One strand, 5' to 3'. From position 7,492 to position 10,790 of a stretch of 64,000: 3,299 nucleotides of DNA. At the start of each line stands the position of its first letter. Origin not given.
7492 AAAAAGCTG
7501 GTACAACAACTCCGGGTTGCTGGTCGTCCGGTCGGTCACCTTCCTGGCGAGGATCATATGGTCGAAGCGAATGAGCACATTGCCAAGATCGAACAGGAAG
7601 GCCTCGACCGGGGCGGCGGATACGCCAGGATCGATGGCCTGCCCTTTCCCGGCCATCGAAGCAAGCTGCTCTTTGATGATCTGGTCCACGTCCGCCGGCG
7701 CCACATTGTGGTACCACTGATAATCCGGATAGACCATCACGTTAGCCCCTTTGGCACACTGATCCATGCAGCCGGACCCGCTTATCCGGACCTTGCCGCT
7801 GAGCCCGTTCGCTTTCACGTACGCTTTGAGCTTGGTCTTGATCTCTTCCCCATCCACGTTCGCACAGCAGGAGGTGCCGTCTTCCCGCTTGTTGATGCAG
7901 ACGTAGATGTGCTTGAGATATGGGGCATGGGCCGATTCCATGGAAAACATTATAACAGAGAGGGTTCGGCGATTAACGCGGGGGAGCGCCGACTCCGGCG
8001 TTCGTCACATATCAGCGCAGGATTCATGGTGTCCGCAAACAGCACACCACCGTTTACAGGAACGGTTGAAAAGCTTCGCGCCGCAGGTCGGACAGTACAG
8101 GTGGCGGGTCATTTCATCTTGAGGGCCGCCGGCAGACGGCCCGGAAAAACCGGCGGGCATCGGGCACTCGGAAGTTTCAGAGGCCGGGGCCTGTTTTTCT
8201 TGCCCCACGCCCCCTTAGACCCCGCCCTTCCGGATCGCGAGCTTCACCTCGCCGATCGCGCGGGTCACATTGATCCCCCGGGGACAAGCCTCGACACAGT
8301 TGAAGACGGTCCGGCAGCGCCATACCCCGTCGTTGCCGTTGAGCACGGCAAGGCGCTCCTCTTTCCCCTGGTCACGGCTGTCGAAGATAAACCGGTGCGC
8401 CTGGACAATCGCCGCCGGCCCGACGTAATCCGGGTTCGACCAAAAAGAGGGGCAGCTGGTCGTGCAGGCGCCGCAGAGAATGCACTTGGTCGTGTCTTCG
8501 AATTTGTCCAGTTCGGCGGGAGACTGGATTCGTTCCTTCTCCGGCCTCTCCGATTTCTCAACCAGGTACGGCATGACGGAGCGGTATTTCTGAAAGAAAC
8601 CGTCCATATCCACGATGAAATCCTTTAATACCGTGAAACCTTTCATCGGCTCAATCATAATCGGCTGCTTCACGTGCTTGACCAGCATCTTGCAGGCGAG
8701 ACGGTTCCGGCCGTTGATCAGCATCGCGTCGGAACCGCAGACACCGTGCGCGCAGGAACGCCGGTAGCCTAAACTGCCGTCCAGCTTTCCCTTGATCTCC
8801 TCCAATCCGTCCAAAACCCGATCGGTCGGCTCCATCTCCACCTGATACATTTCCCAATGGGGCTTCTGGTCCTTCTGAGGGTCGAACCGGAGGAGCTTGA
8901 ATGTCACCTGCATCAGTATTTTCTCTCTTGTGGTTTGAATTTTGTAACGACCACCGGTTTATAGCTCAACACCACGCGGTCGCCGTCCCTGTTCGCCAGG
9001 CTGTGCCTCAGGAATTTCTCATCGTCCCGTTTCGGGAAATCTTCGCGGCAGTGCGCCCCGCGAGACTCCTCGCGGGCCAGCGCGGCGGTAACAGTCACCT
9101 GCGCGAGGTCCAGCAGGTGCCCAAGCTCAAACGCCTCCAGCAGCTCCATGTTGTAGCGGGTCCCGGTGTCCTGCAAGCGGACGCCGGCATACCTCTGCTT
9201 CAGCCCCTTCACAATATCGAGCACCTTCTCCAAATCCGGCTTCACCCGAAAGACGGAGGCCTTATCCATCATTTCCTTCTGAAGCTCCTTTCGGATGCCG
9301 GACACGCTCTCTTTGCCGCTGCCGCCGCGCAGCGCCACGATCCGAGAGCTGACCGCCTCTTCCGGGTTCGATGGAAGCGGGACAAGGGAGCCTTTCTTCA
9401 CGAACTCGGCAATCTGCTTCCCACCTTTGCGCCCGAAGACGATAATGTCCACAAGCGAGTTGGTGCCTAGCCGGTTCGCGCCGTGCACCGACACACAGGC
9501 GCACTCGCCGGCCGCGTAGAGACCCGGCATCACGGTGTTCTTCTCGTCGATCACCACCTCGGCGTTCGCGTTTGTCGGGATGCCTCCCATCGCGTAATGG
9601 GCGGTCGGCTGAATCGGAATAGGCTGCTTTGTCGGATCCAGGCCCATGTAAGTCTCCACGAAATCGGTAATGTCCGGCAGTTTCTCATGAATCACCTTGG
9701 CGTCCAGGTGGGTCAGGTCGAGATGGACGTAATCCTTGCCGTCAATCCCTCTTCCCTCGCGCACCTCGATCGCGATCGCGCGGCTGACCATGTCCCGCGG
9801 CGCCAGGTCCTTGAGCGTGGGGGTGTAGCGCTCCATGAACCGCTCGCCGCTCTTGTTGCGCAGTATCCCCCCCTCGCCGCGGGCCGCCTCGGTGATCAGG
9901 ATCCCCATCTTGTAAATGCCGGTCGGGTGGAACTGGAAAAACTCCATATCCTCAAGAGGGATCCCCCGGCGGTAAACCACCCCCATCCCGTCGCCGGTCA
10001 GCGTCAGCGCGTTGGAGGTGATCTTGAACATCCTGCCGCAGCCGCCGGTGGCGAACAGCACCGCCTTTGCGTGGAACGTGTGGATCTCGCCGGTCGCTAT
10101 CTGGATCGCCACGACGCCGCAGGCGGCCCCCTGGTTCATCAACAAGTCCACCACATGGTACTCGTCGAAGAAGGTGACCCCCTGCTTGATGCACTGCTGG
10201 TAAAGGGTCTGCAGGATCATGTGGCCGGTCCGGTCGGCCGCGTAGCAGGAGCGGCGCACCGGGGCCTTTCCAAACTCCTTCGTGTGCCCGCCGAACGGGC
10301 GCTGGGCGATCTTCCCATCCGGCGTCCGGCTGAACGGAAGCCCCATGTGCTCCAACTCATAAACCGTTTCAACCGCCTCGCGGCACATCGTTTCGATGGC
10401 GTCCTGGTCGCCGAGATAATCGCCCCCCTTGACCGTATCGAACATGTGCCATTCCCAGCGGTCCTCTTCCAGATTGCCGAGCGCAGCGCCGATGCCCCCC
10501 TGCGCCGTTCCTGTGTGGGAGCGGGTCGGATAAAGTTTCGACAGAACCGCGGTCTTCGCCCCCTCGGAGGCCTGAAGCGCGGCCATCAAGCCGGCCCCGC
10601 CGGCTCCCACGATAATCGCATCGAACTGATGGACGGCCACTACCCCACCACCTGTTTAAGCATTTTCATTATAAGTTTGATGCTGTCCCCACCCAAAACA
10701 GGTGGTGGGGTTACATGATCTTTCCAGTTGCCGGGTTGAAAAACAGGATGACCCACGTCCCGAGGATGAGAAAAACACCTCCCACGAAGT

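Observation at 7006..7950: Unusual fusion of a thioredoxin-like [2Fe-2S] ferredoxin with a YihX-type HAD phosphatase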

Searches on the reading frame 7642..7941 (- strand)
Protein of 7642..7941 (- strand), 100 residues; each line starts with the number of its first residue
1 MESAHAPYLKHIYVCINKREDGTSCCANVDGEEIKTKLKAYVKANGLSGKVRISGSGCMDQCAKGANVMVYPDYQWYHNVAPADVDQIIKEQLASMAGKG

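Call 18: find_homologous_proteins(query=window:7642-7941:-, max_evalue=0.001)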
Query seq(100 aa) (100 aa): 2 proteins with E <= 0.001 among 2 candidates.
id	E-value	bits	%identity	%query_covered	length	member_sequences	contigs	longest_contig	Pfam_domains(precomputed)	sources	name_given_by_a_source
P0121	3.8e-32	128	57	100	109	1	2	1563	-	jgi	-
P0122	2.4e-29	119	56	96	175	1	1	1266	PF07845.17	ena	-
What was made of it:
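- Tried and rejected: A single-sequence search with the ferredoxin domain returned only 2 candidates (call 18).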

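Call 33: search_solved_structures(query=window:7642-7941:-, max_evalue=0.01, show_alignments=4)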
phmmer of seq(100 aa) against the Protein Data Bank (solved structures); distinct sequences matched with E-value up to 0.01: 12.
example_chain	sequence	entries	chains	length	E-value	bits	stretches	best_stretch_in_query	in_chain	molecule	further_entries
1f37_A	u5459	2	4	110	1.6e-11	47.6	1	9-93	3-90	FERREDOXIN [2FE-2S] | [2Fe-2S] ferredoxin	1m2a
1m2d_A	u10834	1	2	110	4.2e-10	43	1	9-93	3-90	[2Fe-2S] ferredoxin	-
1m2b_A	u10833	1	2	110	4.2e-10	43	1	9-93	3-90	[2Fe-2S] ferredoxin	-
5abr_A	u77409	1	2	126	1.7e-08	37.8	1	10-93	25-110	FERREDOXIN, 2FE-2S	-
7t2r_B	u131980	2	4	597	1.3e-06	31.9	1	8-93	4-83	NiFe hydrogenase subunit B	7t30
4d61_i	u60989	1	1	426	0.0001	25.7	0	8-77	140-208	EUKARYOTIC PEPTIDE CHAIN RELEASE FACTOR GTP-BINDING SUBUNIT ERF3A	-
7nwh_jj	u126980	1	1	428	0.0001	25.7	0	8-77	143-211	eRF3a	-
7q4v_B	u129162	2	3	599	0.00011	25.7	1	22-94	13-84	Iron hydrogenase HydB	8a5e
3j5y_B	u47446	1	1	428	0.00028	24.3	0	8-78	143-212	Eukaryotic peptide chain release factor GTP-binding subunit ERF3A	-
7p5h_A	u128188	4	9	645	0.00031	24.2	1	22-70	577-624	Fe-hydrogenase, subunit alpha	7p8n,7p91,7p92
5lzt_jj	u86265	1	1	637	0.00031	24.2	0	8-77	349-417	eRF3a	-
7p5h_B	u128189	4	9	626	0.00042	23.8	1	29-91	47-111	Fe-hydrogenase, subunit beta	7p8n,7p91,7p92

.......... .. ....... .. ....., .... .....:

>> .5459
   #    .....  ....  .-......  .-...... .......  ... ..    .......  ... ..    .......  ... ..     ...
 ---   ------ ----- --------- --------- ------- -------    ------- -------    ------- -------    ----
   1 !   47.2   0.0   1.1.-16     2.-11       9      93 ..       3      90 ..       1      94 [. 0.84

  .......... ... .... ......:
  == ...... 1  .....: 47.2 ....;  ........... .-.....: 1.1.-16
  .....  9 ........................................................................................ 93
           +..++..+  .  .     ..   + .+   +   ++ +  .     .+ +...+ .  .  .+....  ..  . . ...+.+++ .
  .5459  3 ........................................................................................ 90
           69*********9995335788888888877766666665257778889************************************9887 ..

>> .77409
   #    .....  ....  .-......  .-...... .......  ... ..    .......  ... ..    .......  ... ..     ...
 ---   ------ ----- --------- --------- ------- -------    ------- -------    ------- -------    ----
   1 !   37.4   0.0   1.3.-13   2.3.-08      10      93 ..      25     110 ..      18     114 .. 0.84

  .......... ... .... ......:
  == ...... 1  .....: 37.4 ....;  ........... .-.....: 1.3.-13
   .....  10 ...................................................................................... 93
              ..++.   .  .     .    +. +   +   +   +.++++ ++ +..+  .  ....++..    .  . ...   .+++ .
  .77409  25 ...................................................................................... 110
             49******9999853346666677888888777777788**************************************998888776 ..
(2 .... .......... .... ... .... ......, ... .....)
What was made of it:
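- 7651..7926 (-): Thioredoxin-like [2Fe-2S] ferredoxin domain (residues ~9-100). Cys ligand codons: C18 7897-7899, C28/C29 7864-7869, C61 7768-7770, C65 7756-7758. phmmer against 1f37 gives 1.6e-11 with the ligands aligned (call 33).
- On Thioredoxin-like [2Fe-2S] ferredoxin family (Aquifex Fd4 / C. pasteurianum type): Cys18, Cys29 (Cys28 as an alternative), Cys61 and Cys65 align to the Fd4 ligands (call 33).
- Closest known: Stand-alone thioredoxin-like [2Fe-2S] ferredoxins. Same: The four Cys ligands are in register (call 33).
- Checked: Ferredoxin part: residues ~9-100 match Aquifex aeolicus Fd4 (1f37, E 1.6e-11) and A. vinelandii FeSI (5abr, E 1.7e-8) (call 33). Cys18, Cys29, Cys61 and Cys65 align with Fd4 Cys9/22/55/59 (call 33).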

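Call 77: predict_structure(alignment_id=A4)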
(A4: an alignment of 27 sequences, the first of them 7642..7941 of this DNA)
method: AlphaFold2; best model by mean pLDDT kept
length: 100 residues; sequences in the alignment: 27
mean_pLDDT: 77.5   pTM: 0.67
mean pLDDT of the five models: 77.5, 77.4, 76.4, 75.5, 74.9
residues with pLDDT >= 90: 18; 70-90: 52; 50-70: 25; < 50: 5
segments of 3 or more residues with pLDDT < 50: none
pLDDT, mean of each block of 10 residues (from residue 1): 62 74 57 89 88 80 75 86 88 75
secondary structure, 60 per line:
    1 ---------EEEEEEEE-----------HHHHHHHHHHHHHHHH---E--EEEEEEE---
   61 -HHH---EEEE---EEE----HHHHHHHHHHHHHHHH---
elements in order: E10-17 H29-44 E51-57 E68-71 E75-77 H82-97

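Call 80: fold_search(model_id=the predicted structure, library=pdb)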
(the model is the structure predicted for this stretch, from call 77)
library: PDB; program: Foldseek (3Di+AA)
matches with E <= 10: 641; with E <= 0.001: 26
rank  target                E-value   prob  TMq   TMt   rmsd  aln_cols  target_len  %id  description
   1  1m2a_A                4.3e-08  1.00  0.74  0.72   2.8        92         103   33  Crystal structure at 1.5 Angstroms resolution of the wild type thioredoxin-like [2Fe-2S] ferredoxin from Aquifex aeoli (released 2002-09-18)
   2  1m2a_B                7.3e-08  1.00  0.70  0.70   2.9        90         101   33  Crystal structure at 1.5 Angstroms resolution of the wild type thioredoxin-like [2Fe-2S] ferredoxin from Aquifex aeoli (released 2002-09-18)
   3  1m2b_A                1.8e-07  1.00  0.72  0.72   2.6        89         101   32  Crystal structure at 1.25 Angstroms resolution of the Cys55Ser variant of the thioredoxin-like [2Fe-2S] ferredoxin fro (released 2002-09-18)
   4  1m2d_A                1.8e-07  1.00  0.72  0.71   3.3        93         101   32  Crystal structure at 1.05 Angstroms resolution of the Cys59Ser variant of the thioredoxin-like [2Fe-2S] ferredoxin fro (released 2002-09-18)
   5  5abr_A                3.3e-07  1.00  0.71  0.69   2.6        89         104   29  Structure of FeSI protein from Azotobacter vinelandii (released 2016-08-24)
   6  1f37_B                3.6e-07  1.00  0.73  0.67   2.9        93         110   32  STRUCTURE OF A THIOREDOXIN-LIKE [2FE-2S] FERREDOXIN FROM AQUIFEX AEOLICUS (released 2000-07-26)
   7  1f37_A                4.6e-07  1.00  0.73  0.68   4.0        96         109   32  STRUCTURE OF A THIOREDOXIN-LIKE [2FE-2S] FERREDOXIN FROM AQUIFEX AEOLICUS (released 2000-07-26)
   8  7q4v_B                8.7e-05  1.00  0.70  0.13   4.1        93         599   24  Electron bifurcating hydrogenase - HydABC from A. woodii (released 2023-02-22)
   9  8a6t_B                1.1e-04  1.00  0.69  0.12   3.1       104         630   21  Cryo-EM structure of the electron bifurcating Fe-Fe hydrogenase HydABC complex from Thermoanaerobacter kivui in the re (released 2023-02-15)
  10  7p8n_b                1.6e-04  1.00  0.68  0.13   2.5        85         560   30  TmHydABC- T. maritima hydrogenase with bridge closed (released 2022-09-14)
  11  8e73_V2               1.6e-04  1.00  0.56  0.28   4.0       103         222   23  Vigna radiata supercomplex I+III2 (full bridge) (released 2023-01-11)
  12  7p5h_B                1.7e-04  1.00  0.67  0.13   3.3        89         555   28  TmHydABC- D2 map (released 2022-09-14)
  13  7p92_B                2.1e-04  1.00  0.69  0.12   2.8        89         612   28  TmHydABC- T. maritima bifurcating hydrogenase with bridge domain up (released 2022-09-14)
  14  7nz1_E                3.1e-04  1.00  0.52  0.36   4.2        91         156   16  Respiratory complex I from Escherichia coli - focused refinement of cytoplasmic arm (released 2021-08-18)
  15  7p8n_B                3.7e-04  1.00  0.68  0.12   2.5        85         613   30  TmHydABC- T. maritima hydrogenase with bridge closed (released 2022-09-14)
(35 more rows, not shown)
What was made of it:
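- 7651..7926 (-): The AF2 domain model matches Fd4 at TM 0.72-0.74 (calls 77, 80).
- On Thioredoxin-like [2Fe-2S] ferredoxin family (Aquifex Fd4 / C. pasteurianum type): The top Foldseek hits are 1m2a/1f37 (TM 0.72-0.74) and 5abr (call 80).
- Closest known: Stand-alone thioredoxin-like [2Fe-2S] ferredoxins. Same: Same fold (TM 0.72-0.74; call 80). It is about 32-33% identical to Aquifex Fd4 and 29% to A. vinelandii FeSI (call 80).
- Closest known: NuoE / NDUFV2 / HydB-HydC N-terminal thioredoxin-like [2Fe-2S] modules. Same: They rank lower among the structural hits (TM 0.5-0.7; call 80).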

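Call 82: find_homologous_proteins(query=A3, max_evalue=0.00001)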
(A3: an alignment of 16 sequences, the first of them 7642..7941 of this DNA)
Query A3 (16 sequences) (100 aa, profile of the alignment): 6130 proteins with E <= 0.00001 among 8000 candidates; the best 120 are listed.
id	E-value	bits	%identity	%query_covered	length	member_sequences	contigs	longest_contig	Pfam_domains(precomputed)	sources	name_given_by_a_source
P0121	3.6e-37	144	57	100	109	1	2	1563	-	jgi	-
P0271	7.1e-36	140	39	87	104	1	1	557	PF01257.26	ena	-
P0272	9.0e-36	140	39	88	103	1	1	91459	-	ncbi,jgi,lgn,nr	ncbi:MAG: (2Fe-2S) ferredoxin domain-containing protein [Cytophagaceae bacterium]|jgi:(2Fe-2S) ferre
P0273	1.8e-35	139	40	88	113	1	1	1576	PF06999.18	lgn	-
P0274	2.5e-35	138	44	70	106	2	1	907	-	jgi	-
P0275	3.2e-35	138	43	72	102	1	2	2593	PF01257.26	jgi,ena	-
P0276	3.8e-35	138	49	94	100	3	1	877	PF01257.26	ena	-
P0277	7.2e-35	137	42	88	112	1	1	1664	PF06999.18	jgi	-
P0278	7.7e-35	137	44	88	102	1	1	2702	-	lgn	-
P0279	7.9e-35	137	43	70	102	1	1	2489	PF01257.26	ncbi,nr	ncbi:MAG: (2Fe-2S) ferredoxin domain-containing protein [Pseudomonadota bacterium]|nr:(2Fe-2S) ferre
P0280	8.3e-35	137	46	88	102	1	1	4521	-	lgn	-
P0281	1.2e-34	136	41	86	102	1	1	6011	PF01257.26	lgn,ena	-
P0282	1.2e-34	136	42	88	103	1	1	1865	-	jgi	jgi:(2Fe-2S) ferredoxin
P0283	1.2e-34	136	35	87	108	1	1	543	PF01257.26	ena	-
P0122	1.3e-34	136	56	96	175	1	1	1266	PF07845.17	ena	-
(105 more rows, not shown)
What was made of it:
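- Closest known: Stand-alone thioredoxin-like [2Fe-2S] ferredoxins. Same: It belongs to the same large family of ~102-aa '(2Fe-2S) ferredoxin domain-containing proteins' (call 82).
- Tried and rejected: The profile search (call 82) was needed.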

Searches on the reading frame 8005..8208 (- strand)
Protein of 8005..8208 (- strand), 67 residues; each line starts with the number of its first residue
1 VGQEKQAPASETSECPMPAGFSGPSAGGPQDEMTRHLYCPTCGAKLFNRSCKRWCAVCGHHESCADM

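Call 11: search_protein_families(library=pfam, proteins=[window:8005-8208:-], max_evalue=0.001)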
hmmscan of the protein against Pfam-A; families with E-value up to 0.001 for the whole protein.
window:8005-8208:- (67 aa): 1 family
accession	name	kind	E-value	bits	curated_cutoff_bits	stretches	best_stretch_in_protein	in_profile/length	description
PF09297.16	Zn_ribbon_NUD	-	0.00025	21.1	24.8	0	35-46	2-13/32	NADH pyrophosphatase zinc ribbon domain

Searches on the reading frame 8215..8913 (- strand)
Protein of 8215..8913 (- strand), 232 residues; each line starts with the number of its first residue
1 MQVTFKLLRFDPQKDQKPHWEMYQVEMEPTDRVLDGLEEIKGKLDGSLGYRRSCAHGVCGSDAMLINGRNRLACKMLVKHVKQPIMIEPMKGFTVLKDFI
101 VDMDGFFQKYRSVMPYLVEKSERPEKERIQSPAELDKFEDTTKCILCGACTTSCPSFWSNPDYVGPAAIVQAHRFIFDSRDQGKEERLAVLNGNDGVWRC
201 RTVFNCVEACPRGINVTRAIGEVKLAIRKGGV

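Call 11: search_protein_families(library=pfam, proteins=[window:8215-8913:-], max_evalue=0.001)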
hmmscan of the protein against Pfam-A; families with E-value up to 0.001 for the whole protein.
window:8215-8913:- (232 aa): 10 families
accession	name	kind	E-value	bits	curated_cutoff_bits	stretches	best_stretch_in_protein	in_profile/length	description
PF13085.11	Fer2_3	-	3.6e-34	117.4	27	1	4-107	1-106/107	2Fe-2S iron-sulfur cluster binding domain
PF13237.11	Fer4_10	-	2.2e-14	53.5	25.5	1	139-211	4-53/53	4Fe-4S dicluster domain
PF13183.11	Fer4_8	-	1.3e-11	45.3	27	1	142-214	3-68/68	4Fe-4S dicluster domain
PF13534.11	Fer4_17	-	1.5e-08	35.5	22.2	1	143-215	1-61/61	4Fe-4S dicluster domain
PF13187.11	Fer4_9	-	1.2e-07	32.1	27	1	143-213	1-50/52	4Fe-4S dicluster domain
PF12838.12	Fer4_7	-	1.4e-07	32.3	27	1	143-214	1-52/52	4Fe-4S dicluster domain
PF00037.32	Fer4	-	6.2e-06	26.3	21.1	1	140-155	4-19/24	4Fe-4S binding domain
PF12797.12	Fer4_2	-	0.00011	22.4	24.5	1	138-156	4-22/22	4Fe-4S binding domain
PF12837.12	Fer4_6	-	0.00011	22.4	25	1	140-155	5-20/24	4Fe-4S binding domain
PF13746.11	Fer4_18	-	0.00025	21.7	27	0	122-156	39-73/114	4Fe-4S dicluster domain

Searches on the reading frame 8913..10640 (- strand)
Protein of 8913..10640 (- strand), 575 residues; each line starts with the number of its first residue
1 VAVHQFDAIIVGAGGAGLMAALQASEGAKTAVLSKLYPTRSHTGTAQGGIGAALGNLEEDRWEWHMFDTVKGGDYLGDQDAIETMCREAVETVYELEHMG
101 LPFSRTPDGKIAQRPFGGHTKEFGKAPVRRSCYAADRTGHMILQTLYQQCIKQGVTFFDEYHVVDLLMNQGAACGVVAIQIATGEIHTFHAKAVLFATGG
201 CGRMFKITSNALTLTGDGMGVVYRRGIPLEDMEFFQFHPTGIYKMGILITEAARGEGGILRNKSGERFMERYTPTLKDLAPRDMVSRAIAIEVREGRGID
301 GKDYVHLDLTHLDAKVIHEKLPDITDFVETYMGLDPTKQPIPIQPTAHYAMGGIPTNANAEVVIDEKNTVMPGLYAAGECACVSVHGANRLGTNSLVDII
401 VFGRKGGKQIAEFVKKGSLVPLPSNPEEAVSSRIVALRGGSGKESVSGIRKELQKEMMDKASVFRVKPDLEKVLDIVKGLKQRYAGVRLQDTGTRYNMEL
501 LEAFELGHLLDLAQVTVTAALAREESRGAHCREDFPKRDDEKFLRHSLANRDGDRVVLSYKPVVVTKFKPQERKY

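Call 11: search_protein_families(library=pfam, proteins=[window:8913-10640:-], max_evalue=0.001)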
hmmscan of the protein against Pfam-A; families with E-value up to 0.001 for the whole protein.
window:8913-10640:- (575 aa): 6 families
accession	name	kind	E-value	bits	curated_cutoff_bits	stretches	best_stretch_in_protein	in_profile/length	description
PF00890.30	FAD_binding_2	-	4.4e-116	388.9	20.4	1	7-396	1-414/414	FAD binding domain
PF02910.25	Succ_DH_flav_C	-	5.2e-42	143.3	20.8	1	450-575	1-130/130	Fumarate reductase flavoprotein C-term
PF01266.30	DAO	-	7.5e-10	39.3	27.9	1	7-110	1-89/353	FAD dependent oxidoreductase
PF03486.20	HI0933_like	-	1.2e-09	38.4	50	1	133-381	102-220/244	HI0933-like protein Rossmann domain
PF07992.20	Pyr_redox_2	-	7.1e-07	29.4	26.1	0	7-207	2-116/291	Pyridine nucleotide-disulphide oxidoreductase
PF01946.23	Thi4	-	0.00023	20.9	26.2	0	5-34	17-48/235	Thi4 family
